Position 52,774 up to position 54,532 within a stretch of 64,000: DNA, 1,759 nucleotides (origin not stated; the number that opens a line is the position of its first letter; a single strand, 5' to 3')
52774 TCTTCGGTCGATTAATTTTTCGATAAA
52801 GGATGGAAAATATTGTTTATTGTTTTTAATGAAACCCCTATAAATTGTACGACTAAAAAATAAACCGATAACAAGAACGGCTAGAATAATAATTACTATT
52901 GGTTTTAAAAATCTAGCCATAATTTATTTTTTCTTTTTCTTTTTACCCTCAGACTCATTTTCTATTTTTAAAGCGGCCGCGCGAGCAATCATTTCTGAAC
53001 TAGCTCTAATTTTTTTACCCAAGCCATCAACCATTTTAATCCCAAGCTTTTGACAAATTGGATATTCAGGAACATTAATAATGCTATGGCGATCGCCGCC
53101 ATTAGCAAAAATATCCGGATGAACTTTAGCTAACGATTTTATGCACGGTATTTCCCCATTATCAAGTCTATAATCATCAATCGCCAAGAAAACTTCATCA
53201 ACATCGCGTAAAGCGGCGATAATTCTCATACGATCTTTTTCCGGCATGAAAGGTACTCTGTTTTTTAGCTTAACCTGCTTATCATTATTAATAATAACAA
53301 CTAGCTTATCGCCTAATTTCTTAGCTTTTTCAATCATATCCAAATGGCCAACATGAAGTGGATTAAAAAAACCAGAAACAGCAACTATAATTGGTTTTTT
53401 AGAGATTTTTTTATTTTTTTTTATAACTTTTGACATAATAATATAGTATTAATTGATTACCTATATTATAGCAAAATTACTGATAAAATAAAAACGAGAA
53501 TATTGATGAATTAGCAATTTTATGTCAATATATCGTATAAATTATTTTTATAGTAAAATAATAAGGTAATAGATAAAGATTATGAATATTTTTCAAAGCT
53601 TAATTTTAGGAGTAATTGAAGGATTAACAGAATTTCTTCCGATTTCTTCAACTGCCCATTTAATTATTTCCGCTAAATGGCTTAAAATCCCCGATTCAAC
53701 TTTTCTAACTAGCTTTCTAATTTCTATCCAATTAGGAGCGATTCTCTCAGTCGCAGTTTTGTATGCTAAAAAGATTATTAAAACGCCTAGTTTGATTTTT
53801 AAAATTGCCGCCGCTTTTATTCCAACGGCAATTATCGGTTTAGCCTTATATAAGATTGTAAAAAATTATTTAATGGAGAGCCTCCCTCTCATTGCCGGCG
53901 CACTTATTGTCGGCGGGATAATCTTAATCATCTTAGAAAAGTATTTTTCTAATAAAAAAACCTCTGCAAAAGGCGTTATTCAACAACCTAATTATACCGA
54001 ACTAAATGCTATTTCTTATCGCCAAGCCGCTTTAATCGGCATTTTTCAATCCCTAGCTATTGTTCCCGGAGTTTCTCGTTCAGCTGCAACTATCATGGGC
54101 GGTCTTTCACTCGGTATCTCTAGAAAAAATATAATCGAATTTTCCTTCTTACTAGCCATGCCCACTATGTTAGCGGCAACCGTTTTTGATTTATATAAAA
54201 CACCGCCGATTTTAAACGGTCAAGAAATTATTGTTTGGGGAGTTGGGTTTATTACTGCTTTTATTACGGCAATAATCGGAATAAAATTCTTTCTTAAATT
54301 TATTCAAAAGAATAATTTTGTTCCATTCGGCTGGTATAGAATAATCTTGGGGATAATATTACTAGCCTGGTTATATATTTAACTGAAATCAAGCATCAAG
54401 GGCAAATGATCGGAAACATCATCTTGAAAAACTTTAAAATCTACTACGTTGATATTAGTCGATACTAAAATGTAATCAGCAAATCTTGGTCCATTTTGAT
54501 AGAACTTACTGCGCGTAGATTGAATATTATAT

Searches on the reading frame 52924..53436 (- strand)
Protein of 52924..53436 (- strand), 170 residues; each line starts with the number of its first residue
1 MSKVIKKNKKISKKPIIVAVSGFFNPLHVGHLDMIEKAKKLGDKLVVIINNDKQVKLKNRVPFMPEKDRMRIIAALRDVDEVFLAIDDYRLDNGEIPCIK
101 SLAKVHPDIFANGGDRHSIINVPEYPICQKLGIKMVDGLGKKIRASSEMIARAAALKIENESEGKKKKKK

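Call 98: search_protein_families(library=pfam, proteins=[window:52924-53436:-], max_evalue=0.001)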
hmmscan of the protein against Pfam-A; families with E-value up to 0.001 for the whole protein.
window:52924-53436:- (170 aa): 1 family
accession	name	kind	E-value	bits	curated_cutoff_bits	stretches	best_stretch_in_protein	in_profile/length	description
PF01467.32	CTP_transf_like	-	1.3e-17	64.7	21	1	21-118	3-92/133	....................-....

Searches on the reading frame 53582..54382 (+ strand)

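Call 98: search_protein_families(library=pfam, proteins=[window:53582-54382:+], max_evalue=0.001)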
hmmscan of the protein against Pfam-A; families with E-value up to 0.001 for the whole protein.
window:53582-54382:+ (266 aa): 1 family
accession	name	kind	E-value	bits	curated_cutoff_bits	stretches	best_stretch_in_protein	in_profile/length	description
PF02673.24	BacA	-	4.3e-72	243.3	33.4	1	7-259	2-257/257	Bacitracin resistance protein BacA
